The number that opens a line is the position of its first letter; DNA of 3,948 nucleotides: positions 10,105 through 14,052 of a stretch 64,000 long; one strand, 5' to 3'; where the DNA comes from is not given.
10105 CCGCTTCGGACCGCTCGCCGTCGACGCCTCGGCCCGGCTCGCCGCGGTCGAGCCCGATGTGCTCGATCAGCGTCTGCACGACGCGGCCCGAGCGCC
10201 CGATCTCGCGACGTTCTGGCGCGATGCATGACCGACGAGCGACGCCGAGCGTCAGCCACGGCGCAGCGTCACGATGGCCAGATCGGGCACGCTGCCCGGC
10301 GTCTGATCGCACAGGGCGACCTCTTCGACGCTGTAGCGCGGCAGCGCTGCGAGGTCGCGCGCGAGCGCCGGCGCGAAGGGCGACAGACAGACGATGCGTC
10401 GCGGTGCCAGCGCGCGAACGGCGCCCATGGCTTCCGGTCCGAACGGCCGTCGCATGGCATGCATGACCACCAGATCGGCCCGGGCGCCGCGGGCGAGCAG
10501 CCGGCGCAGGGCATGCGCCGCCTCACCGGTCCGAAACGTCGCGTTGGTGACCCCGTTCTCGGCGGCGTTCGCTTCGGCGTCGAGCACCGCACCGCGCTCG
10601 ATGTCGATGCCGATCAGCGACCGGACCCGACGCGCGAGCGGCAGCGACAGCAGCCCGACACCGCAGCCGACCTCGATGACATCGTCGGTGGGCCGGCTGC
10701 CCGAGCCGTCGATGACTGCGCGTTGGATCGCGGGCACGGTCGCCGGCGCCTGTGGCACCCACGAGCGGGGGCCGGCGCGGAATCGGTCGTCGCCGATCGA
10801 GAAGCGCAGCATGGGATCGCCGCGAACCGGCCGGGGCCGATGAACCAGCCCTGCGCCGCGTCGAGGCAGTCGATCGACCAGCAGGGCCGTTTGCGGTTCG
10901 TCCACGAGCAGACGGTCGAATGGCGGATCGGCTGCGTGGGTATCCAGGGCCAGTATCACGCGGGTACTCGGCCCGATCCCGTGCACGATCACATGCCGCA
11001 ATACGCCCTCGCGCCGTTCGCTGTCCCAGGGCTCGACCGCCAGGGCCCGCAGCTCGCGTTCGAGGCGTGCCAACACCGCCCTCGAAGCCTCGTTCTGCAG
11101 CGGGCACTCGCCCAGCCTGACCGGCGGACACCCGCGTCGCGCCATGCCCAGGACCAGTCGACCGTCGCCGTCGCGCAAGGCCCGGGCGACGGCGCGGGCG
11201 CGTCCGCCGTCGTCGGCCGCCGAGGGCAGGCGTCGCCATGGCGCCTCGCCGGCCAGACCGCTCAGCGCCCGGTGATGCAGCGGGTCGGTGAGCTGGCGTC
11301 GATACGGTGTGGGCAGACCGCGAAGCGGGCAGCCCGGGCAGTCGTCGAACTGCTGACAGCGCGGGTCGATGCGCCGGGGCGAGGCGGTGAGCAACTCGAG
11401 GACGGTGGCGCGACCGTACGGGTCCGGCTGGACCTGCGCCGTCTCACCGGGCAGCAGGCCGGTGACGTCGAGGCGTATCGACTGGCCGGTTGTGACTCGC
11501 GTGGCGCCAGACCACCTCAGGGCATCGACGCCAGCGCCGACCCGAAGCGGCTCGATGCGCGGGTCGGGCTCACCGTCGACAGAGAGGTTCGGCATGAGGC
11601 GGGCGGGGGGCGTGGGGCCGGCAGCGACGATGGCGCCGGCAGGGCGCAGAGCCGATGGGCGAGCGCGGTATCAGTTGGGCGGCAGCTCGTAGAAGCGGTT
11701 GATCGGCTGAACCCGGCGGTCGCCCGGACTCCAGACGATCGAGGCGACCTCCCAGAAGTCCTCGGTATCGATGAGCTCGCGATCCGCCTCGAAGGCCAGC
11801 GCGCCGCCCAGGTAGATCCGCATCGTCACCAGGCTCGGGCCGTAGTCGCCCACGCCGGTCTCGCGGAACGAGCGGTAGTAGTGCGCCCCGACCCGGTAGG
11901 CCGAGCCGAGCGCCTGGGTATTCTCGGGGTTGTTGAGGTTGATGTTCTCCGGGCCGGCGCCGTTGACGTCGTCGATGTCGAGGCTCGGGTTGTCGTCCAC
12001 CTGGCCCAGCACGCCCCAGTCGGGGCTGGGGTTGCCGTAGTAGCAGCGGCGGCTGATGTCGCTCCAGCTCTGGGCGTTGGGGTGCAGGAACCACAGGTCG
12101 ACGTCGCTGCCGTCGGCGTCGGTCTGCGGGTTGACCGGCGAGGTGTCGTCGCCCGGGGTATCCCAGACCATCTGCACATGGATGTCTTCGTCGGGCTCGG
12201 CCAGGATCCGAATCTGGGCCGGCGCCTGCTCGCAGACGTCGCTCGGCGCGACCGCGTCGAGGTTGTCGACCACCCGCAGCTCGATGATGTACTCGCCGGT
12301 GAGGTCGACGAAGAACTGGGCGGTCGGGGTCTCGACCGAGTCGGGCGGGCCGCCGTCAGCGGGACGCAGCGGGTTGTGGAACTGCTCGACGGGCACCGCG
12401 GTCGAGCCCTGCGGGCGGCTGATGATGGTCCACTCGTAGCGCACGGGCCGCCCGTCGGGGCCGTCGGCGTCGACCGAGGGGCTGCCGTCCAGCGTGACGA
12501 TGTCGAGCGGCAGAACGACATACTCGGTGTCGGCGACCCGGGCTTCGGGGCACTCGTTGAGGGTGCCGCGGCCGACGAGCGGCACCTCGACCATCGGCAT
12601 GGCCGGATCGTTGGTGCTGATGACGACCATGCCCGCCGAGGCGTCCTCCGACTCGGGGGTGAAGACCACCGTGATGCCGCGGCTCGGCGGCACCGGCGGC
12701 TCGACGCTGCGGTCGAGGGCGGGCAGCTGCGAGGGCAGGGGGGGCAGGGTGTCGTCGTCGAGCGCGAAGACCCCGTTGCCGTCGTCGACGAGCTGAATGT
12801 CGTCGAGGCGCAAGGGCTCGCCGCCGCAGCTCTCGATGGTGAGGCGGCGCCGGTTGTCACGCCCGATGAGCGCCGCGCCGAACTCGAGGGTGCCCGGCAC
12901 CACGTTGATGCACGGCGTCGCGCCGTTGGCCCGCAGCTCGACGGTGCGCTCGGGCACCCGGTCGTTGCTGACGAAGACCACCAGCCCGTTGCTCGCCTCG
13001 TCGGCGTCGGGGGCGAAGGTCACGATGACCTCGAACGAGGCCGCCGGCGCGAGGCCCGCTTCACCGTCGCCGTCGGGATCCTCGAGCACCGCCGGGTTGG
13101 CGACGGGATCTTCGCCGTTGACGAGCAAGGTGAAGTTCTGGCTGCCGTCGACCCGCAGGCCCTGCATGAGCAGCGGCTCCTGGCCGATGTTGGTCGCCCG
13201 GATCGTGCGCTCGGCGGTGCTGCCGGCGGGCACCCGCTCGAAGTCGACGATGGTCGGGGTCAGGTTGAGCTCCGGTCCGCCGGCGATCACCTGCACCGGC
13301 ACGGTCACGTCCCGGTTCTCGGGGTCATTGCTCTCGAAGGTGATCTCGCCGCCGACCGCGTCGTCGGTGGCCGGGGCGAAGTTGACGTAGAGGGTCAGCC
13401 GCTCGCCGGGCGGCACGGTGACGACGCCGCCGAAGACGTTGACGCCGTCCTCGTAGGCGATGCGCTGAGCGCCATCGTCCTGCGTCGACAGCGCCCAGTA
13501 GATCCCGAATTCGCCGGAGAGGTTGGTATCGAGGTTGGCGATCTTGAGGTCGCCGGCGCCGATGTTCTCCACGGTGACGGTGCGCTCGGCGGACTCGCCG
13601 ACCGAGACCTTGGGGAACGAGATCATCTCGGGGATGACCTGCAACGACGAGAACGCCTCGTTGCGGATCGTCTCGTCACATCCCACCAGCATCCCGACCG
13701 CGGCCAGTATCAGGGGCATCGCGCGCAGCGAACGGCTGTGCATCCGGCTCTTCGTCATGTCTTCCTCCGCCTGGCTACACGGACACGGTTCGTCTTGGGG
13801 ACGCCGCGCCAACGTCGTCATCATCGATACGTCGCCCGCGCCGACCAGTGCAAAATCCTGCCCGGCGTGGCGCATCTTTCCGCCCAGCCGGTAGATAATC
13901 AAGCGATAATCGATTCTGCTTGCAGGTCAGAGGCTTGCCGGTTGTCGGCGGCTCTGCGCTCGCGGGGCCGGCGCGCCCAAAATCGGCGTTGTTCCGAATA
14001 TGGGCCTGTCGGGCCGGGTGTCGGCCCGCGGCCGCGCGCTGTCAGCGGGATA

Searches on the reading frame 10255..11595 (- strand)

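Call 82: search_protein_families(library=padloc, proteins=[window:10255-11595:-], max_evalue=0.00001)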
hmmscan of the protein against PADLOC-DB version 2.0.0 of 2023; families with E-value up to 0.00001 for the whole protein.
window:10255-11595:- (447 aa): 1 family
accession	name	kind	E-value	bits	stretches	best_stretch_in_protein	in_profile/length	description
PDLC04134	mad2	-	9.5e-16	55.7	1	286-382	275-367/492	mads_2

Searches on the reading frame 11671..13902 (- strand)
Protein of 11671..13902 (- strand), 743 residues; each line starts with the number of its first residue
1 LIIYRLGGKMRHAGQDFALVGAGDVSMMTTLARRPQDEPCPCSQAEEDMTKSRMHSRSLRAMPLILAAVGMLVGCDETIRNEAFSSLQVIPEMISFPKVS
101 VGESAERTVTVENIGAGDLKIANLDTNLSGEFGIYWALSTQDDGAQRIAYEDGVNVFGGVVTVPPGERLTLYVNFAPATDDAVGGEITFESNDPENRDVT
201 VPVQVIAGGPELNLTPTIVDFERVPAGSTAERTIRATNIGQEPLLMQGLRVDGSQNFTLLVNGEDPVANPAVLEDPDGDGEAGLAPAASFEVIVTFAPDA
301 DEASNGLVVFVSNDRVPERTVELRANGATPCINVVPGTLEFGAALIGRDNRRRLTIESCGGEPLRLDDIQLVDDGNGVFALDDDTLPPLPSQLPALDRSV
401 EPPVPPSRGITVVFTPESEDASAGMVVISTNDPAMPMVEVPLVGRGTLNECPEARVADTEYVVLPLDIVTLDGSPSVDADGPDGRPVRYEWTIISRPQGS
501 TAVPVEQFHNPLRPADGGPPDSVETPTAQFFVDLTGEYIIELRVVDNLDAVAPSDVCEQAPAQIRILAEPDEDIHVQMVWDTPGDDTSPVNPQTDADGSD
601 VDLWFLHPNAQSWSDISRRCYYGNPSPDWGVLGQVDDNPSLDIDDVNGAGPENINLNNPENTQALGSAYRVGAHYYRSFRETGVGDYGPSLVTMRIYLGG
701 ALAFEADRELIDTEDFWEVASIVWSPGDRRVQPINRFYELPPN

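Call 66: search_protein_families(library=pfam, proteins=[window:11671-13902:-], max_evalue=0.0001)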
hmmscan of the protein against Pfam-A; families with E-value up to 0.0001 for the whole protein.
window:11671-13902:- (743 aa): 3 families
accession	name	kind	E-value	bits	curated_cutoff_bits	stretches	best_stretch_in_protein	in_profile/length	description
PF22073.2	Cep192_D4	-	2.2e-14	54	35.5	0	92-203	9-107/112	Cep192 domain 4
PF15780.11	ASH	-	2.3e-14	53.8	27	0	214-258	5-54/98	Abnormal spindle-like microcephaly-assoc'd, ASPM-SPD-2-Hydin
PF22544.2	HYDIN_VesB_CFA65-like_Ig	-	4.1e-13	49.8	25.5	0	90-127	6-43/100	HYDIN/CFA65/VesB-like, Ig-like domain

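Call 82: search_protein_families(library=padloc, proteins=[window:11674-13902:-], max_evalue=0.00001)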
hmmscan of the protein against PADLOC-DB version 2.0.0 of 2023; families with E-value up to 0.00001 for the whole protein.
window:11674-13902:- (743 aa): 0 families
